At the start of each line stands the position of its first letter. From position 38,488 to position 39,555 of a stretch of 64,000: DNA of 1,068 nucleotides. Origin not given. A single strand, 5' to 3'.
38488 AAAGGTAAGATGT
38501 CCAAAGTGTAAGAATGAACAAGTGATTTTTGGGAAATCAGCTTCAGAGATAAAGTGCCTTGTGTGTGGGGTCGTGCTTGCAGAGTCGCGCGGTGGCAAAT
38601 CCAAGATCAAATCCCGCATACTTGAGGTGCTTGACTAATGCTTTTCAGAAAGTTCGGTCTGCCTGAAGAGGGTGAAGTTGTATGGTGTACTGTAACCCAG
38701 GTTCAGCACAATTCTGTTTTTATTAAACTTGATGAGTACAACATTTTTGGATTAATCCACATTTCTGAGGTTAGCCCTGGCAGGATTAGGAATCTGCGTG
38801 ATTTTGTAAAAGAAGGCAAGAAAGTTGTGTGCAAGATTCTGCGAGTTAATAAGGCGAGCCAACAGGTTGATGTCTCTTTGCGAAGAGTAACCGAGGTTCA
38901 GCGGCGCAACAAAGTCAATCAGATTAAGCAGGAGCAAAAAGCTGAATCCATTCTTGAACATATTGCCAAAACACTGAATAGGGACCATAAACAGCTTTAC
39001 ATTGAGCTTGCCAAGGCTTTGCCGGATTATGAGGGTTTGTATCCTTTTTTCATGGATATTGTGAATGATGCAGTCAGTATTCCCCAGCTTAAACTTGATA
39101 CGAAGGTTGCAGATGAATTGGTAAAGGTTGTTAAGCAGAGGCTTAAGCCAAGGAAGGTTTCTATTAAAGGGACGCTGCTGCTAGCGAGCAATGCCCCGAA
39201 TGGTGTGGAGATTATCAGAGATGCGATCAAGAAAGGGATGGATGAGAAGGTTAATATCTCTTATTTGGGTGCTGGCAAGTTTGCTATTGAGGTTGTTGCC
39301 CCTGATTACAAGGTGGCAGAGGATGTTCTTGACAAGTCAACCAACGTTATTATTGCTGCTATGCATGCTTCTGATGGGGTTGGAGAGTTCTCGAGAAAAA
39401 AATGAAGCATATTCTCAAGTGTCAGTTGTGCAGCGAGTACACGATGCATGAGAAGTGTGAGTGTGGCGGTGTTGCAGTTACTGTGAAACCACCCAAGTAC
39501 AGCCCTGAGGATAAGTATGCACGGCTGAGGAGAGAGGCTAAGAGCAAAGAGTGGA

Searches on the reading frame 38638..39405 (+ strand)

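Call 18: search_protein_families(library=pfam, proteins=[window:38638-39405:+], max_evalue=0.01)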
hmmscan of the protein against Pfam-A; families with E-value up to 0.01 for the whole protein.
window:38638-39405:+ (255 aa): 5 families
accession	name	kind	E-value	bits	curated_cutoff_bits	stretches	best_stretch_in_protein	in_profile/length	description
PF07541.17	EIF_2_alpha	-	5.4e-18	65.5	22.8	1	129-224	10-114/114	Eukaryotic translation initiation factor 2 alpha subunit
PF00575.29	S1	-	3.4e-09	37.4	22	1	9-82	2-74/74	S1 RNA binding domain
PF23459.1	S1_RRP5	-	3.4e-05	24.7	27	1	10-81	2-72/72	RRP5 S1 domain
PF21710.3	Spt6_S1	-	0.0003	21.4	27.5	1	11-83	16-88/91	Spt6, S1/OB domain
PF21476.4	PF0610-like_N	-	0.006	17.2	33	0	98-121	27-50/50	PF0610-like, N-terminal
